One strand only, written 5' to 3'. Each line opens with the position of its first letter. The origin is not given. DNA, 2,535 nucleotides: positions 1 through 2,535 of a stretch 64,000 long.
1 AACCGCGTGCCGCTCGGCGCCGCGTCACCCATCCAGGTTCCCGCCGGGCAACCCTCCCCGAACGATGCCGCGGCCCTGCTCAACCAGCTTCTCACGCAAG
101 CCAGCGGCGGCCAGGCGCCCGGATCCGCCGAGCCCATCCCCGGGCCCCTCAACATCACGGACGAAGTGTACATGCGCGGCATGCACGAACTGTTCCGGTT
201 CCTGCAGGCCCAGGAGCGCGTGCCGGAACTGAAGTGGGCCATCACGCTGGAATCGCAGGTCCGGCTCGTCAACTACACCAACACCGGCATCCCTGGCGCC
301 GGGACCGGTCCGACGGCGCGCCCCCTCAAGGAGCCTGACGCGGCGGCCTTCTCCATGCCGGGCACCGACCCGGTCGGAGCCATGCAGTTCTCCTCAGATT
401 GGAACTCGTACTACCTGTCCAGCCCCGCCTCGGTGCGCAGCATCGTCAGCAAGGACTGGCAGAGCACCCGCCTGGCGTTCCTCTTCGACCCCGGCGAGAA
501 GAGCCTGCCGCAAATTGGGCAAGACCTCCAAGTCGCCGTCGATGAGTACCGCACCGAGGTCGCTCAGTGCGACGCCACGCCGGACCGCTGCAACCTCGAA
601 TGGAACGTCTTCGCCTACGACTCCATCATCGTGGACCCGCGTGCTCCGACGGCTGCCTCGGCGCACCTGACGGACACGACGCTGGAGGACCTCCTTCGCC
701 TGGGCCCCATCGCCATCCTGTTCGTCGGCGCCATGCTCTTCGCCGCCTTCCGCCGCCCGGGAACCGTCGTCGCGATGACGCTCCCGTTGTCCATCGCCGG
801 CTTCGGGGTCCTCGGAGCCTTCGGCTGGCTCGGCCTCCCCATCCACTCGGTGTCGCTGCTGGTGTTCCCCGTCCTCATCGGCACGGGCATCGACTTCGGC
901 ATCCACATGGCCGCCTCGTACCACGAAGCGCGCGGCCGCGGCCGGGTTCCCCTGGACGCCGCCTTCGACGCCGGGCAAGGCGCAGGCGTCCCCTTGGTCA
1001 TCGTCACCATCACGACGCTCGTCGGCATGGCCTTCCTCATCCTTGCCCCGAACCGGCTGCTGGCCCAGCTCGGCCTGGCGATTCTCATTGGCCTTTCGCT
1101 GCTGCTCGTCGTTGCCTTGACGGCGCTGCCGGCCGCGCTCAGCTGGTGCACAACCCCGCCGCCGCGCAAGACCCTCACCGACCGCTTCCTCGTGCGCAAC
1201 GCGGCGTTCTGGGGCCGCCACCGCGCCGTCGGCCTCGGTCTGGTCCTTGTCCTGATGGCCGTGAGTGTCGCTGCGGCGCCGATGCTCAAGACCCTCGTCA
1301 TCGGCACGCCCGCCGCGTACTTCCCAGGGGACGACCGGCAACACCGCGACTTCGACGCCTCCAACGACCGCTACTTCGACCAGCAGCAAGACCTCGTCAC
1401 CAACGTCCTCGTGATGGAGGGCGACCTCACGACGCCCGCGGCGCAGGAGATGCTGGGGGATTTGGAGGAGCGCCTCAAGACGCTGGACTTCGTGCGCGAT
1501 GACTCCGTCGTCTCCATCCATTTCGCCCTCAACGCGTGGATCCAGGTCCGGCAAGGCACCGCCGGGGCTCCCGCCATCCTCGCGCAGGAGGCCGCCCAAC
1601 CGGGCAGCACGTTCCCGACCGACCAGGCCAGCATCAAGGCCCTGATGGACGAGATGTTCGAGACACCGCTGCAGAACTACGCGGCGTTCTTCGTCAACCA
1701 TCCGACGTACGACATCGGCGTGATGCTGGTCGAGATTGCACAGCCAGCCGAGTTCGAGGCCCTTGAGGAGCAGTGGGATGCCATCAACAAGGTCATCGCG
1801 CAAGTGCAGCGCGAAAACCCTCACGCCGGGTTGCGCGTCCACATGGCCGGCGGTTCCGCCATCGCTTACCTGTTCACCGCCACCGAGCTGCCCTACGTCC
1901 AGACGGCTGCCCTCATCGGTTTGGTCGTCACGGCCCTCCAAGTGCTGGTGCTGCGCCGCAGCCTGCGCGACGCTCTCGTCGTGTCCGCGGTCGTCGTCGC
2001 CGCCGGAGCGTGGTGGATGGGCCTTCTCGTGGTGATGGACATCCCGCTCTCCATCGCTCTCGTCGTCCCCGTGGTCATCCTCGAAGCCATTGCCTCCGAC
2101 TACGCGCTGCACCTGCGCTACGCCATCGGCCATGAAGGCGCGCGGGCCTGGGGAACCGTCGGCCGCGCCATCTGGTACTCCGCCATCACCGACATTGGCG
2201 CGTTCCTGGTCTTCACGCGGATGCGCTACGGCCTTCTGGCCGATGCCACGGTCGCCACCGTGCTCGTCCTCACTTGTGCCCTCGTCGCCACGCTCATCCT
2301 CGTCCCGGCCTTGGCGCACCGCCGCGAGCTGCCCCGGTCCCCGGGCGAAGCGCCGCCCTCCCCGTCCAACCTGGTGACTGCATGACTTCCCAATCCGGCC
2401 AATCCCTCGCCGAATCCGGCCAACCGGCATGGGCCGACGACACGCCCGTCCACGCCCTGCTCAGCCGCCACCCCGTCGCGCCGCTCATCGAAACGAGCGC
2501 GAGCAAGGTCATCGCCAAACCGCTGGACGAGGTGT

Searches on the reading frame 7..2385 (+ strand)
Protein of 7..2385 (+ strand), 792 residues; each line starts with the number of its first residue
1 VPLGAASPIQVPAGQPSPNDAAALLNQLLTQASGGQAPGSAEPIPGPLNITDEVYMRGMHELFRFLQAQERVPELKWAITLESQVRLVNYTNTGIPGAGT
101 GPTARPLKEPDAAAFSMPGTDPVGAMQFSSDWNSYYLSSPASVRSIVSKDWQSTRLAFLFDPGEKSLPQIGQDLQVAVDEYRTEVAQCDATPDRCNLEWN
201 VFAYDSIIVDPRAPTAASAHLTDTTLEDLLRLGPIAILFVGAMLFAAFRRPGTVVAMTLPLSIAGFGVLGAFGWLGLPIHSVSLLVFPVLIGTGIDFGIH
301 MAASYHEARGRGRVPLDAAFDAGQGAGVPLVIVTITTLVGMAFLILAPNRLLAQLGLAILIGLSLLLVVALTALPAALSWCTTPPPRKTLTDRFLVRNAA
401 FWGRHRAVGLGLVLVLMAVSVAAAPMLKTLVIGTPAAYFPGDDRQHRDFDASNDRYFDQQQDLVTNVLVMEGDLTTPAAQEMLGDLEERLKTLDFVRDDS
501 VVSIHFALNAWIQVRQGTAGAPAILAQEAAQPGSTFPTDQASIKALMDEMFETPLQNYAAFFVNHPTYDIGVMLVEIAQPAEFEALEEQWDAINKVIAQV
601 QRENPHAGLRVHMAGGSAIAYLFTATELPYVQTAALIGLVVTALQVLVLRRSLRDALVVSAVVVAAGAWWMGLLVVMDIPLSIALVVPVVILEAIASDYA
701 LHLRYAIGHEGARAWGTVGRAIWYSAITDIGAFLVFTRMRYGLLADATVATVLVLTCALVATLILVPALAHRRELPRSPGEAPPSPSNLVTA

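Call 63: search_protein_families(library=pfam, proteins=[window:7-2385:+], max_evalue=0.001)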
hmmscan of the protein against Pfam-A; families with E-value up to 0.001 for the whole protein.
window:7-2385:+ (792 aa): 2 families
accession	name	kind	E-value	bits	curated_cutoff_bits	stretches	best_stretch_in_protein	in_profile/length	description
PF03176.21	MMPL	-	2.8e-20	73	20.5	2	214-402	130-319/333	MMPL family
PF00873.25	ACR_tran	-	0.00069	17.9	28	1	235-406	341-520/1021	AcrB/AcrD/AcrF family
